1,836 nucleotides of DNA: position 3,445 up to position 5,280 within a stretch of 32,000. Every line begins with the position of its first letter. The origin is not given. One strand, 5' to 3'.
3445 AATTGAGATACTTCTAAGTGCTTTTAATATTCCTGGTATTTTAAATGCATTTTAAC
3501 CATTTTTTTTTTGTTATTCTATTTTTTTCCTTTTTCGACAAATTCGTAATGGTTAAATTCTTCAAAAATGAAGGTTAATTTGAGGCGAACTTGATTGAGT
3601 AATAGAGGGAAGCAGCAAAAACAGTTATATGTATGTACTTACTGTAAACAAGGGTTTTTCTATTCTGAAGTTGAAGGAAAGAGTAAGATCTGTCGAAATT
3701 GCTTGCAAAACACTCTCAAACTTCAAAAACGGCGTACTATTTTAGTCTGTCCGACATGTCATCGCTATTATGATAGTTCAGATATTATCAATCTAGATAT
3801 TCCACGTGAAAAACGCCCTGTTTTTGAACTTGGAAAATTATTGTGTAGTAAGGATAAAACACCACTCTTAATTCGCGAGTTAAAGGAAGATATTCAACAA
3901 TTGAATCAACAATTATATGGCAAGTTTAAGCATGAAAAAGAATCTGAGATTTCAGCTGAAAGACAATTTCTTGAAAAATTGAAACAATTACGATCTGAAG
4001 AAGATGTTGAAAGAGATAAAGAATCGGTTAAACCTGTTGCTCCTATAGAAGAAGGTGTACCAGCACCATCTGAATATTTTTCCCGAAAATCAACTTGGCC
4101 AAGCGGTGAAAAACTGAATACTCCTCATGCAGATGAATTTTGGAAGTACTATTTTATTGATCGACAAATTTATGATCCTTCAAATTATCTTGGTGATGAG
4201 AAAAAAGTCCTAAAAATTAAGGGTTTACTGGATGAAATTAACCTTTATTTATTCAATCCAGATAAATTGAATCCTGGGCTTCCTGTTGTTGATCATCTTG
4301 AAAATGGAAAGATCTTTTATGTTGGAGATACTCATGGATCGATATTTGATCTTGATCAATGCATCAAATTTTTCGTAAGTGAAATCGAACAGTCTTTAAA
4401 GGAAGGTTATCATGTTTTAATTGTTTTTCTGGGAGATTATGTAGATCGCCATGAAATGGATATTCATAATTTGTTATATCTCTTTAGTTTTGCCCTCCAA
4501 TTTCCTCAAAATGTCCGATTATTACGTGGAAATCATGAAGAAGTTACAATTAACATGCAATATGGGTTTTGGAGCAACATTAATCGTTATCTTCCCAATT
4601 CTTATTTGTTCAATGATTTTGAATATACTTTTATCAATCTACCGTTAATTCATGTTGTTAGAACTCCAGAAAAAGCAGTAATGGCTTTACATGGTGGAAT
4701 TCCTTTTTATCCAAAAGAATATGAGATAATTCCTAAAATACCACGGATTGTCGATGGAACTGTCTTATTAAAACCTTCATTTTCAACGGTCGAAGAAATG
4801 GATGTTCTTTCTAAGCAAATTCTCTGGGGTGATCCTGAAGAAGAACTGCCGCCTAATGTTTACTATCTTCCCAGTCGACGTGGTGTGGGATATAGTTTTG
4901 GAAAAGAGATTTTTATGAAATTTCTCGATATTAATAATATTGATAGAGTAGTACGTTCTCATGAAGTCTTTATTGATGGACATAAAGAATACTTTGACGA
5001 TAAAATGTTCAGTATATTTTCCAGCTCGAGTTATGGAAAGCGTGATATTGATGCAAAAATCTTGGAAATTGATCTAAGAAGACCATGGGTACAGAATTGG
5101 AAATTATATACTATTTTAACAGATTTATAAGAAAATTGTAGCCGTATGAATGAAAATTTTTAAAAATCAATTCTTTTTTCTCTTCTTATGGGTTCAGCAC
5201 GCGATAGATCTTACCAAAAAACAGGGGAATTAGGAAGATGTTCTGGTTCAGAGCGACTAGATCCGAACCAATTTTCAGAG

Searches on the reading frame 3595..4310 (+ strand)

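Call 10: search_protein_families(library=pfam, proteins=[window:3595-4310:+], max_evalue=10)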
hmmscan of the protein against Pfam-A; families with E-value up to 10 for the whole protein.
window:3595-4310:+ (238 aa): 16 families
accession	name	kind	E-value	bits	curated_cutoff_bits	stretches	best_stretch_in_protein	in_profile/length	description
PF23475.1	zf-Tbcl_FmdE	-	0.036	14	23.2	1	45-63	3-21/35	FmdE treble clef zinc finger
PF23145.1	Zf_2nd_IFT121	-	0.075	13.2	25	1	47-66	14-33/45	IFT121, second zinc finger domain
PF07699.19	Ephrin_rec_like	-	0.1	12.8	23.1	1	9-40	6-35/48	Tyrosine-protein kinase ephrin type A/B receptor-like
PF02591.20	Zn_ribbon_9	-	0.11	13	29.1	1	42-58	16-32/33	C4-type zinc ribbon domain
PF16046.10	FAM76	-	0.12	12.2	28.5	1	11-52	32-72/298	FAM76 protein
PF08792.16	A2L_zn_ribbon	-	0.27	11.4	22.9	1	10-18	2-10/33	A2L zinc ribbon domain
PF17981.7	ADD_ATRX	-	0.36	11.1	25.7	1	49-64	37-52/56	Cysteine Rich ADD domain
PF08274.17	Zn_Ribbon_YjdM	-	0.39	11.2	30.8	1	47-56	17-26/30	PhnA Zinc-Ribbon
PF04981.18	NMD3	-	0.4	10.6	24.9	1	28-64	11-50/243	NMD3 family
PF25169.1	DUF7830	-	0.41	11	27.5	1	5-20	28-43/72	Domain of unknown function (DUF7830)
PF17772.7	zf-MYST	-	1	9.5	28.8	1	6-17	27-38/55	MYST family zinc finger domain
PF03966.22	Trm112p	-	1.6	9.2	22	0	32-59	12-35/40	Trm112p-like protein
PF14570.12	zf-RING_4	-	2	8.7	27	1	31-60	23-48/48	RING/Ubox like zinc-binding domain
PF25080.1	zf_RING-like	-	3.9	8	27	0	32-55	25-48/48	RING zinc finger-like domain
PF17848.7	Zn_ribbon_ACC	-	4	8.2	24.5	1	14-36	4-26/26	Acetyl-CoA carboxylase zinc finger domain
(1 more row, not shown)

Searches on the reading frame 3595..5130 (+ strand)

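Call 6: search_protein_families(library=pfam, proteins=[window:3595-5130:+], max_evalue=0.01)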
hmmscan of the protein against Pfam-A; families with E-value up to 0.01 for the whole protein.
window:3595-5130:+ (511 aa): 1 family
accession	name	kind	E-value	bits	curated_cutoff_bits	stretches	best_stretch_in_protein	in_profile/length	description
PF00149.33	Metallophos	-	3.6e-19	70.4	21.5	1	239-457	2-188/191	Calcineurin-like phosphoesterase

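Call 60: search_protein_families(library=ncbifam, proteins=[window:3595-5130:+], max_evalue=0.001)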
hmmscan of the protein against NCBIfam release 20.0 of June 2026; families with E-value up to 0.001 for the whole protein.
window:3595-5130:+ (511 aa): 0 families
